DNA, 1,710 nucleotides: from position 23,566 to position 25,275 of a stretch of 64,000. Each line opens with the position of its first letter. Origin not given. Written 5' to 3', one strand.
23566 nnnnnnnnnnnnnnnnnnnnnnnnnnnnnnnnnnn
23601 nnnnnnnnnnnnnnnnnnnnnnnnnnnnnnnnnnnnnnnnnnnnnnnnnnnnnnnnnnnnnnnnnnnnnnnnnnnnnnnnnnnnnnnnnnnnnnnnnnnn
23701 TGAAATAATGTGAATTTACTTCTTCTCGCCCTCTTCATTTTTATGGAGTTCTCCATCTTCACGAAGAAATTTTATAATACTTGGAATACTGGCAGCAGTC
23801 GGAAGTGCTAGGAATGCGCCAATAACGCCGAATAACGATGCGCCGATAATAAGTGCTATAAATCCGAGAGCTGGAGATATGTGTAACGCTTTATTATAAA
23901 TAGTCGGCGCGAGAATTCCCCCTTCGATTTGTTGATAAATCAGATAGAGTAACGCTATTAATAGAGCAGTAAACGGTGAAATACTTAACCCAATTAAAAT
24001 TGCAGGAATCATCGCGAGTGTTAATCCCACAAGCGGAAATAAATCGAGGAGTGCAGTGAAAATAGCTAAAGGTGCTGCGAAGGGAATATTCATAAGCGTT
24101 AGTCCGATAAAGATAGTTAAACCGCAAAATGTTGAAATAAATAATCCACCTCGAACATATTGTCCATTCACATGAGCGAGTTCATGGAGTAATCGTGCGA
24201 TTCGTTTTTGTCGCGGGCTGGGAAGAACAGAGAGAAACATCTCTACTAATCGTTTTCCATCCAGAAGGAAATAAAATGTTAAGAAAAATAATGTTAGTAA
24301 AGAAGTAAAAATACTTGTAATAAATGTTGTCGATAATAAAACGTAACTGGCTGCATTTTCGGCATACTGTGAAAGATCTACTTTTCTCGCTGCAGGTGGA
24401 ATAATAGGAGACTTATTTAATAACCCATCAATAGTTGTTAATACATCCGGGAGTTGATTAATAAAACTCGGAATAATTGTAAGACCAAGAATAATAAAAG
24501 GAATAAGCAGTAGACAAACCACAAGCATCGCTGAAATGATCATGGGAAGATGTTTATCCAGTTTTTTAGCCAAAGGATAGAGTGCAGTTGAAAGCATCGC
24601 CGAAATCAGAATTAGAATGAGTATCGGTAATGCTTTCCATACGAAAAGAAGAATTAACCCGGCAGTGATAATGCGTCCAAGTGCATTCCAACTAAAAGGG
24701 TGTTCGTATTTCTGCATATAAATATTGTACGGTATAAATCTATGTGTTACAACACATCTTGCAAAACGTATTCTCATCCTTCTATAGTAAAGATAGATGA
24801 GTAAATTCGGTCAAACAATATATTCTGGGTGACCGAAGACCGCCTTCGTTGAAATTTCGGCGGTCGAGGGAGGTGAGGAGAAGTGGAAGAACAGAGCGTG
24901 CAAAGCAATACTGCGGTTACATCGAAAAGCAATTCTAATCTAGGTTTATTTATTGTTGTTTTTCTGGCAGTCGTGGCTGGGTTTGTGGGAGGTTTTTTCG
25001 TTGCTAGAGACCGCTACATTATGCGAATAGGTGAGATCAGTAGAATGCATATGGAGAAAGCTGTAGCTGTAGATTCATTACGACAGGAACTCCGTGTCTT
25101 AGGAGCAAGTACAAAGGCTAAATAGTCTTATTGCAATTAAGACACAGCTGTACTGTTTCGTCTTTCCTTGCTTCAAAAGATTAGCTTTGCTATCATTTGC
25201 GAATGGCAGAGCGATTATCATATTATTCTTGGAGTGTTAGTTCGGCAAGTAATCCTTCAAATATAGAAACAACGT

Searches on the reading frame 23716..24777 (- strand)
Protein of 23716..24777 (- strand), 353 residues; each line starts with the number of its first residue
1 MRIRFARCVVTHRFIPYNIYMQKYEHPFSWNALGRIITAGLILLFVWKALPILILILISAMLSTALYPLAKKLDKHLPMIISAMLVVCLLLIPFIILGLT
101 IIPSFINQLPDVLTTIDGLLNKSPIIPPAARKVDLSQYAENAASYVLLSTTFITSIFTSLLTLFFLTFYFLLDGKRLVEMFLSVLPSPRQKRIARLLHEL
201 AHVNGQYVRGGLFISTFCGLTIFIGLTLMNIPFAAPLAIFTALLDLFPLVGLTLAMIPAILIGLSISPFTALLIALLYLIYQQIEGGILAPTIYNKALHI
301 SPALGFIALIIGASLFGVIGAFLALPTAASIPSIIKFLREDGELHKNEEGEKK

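Call 9: search_protein_families(library=pfam, proteins=[window:23716-24777:-], max_evalue=0.01)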
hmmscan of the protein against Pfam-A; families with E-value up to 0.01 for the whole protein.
window:23716-24777:- (353 aa): 1 family
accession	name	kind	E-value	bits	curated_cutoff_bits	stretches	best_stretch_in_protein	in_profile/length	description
PF01594.21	AI-2E_transport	-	2.9e-49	168.4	34.3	1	38-338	7-326/327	AI-2E family transporter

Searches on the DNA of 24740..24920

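Call 27: search_rna_families(source=window, start=24740, end=24920, threshold=evalue, max_evalue=10)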
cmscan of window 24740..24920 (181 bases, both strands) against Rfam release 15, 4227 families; matches with E-value up to 10: 2.
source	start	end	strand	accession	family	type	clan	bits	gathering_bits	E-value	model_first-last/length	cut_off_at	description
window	24853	24920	+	RF00216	IRES_c-myc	Cis-reg; IRES;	-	13.6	40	0.046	1-82/302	3'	c-myc internal ribosome entry site (IRES)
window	24832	24920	-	RF01468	rli32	Gene; sRNA;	-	11.3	100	3.9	64-147/147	5'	Listeria sRNA rli32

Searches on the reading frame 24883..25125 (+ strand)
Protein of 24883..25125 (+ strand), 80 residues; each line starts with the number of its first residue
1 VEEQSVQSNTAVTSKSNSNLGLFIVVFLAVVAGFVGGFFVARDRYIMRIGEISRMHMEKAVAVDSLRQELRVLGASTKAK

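Call 9: search_protein_families(library=pfam, proteins=[window:24883-25125:+], max_evalue=0.01)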
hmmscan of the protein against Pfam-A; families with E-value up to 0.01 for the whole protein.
window:24883-25125:+ (80 aa): 0 families

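Call 12: find_encoding_contigs(protein=window:24883-25125:+, flank=3000, max_places=10)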
Protein window:24883-25125:+ (80 aa): no gene with exactly this product is on record in the collection.

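Call 20: find_homologous_proteins(query=window:24883-25125:+, max_evalue=0.01)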
Query window:24883-25125:+ (80 aa): 3 proteins with E <= 0.01 among 5 candidates.
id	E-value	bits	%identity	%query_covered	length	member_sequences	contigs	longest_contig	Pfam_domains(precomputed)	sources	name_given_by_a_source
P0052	7.1e-42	157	100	100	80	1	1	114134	-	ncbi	-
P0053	1.4e-14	71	73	64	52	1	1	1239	-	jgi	jgi:hypothetical protein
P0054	2.5e-13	67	63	61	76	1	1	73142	-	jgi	jgi:hypothetical protein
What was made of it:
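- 24883..25125 (+): Gene 2: an 80-aa single-pass membrane protein with a GTG start. Only two distant homologues (call 20).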

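Call 21: find_encoding_contigs(protein=P0054, flank=4000, max_places=5)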
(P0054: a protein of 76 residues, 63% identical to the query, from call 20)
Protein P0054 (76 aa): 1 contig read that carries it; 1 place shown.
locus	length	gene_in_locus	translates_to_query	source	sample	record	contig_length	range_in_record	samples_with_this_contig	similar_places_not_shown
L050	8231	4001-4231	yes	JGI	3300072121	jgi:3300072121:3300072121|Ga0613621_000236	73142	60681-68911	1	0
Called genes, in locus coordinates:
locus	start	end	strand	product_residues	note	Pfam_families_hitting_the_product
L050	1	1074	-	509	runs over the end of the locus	PF00535:Glycos_transf_2, PF13641:Glyco_tranf_2_3, PF13506:Glyco_transf_21, PF13632:Glyco_trans_2_3, PF03552:Cellulose_synt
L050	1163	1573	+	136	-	PF14325:DUF4383 (faint)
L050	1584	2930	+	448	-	PF00890:FAD_binding_2 (weak), PF01134:GIDA (faint), PF01266:DAO, PF03486:HI0933_like (faint), PF07992:Pyr_redox_2 (weak), PF12831:FAD_oxidored, PF13450:NAD_binding_8, PF01593:Amino_oxidase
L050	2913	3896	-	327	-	PF00571:CBS (faint), PF01769:MgtE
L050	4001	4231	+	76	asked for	-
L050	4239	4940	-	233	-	PF09335:VTT_dom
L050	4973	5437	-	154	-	PF13858:DUF4199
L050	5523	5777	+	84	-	-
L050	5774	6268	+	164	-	PF12705:PDDEXK_1 (weak), PF01930:Cas_Cas4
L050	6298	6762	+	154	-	-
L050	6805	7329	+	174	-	-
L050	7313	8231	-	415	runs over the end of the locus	PF07690:MFS_1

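Call 22: find_encoding_contigs(protein=P0053, flank=4000, max_places=5)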
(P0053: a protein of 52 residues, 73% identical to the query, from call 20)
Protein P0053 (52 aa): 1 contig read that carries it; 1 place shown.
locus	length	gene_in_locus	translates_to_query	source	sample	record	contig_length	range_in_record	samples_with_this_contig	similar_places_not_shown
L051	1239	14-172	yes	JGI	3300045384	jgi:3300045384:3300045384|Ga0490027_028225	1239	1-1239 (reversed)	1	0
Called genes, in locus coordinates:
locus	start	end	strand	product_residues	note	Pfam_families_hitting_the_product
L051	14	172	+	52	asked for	-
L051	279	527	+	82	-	PF04014:MazE_antitoxin (weak)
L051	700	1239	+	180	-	?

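Call 23: find_encoding_contigs(protein=P0052, flank=10000, max_places=5)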
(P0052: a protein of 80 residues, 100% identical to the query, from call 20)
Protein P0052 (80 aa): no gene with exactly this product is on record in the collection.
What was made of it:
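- Tried and rejected: The exact look-up of gene 2 failed (calls 12, 23).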

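Call 43: search_protein_families(library=pfam, proteins=[window:24883-25125:+], max_evalue=5)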
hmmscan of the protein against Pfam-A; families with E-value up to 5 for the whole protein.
window:24883-25125:+ (80 aa): 2 families
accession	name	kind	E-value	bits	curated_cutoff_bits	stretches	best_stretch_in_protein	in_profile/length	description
PF03458.18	Gly_transporter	-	0.017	15.4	23.5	1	16-43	20-45/78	Glycine transporter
PF03672.18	UPF0154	-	0.05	14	27.1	1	27-43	2-18/60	Uncharacterised protein family (UPF0154)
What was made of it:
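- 24883..25125 (+): No Pfam match (calls 9, 43).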
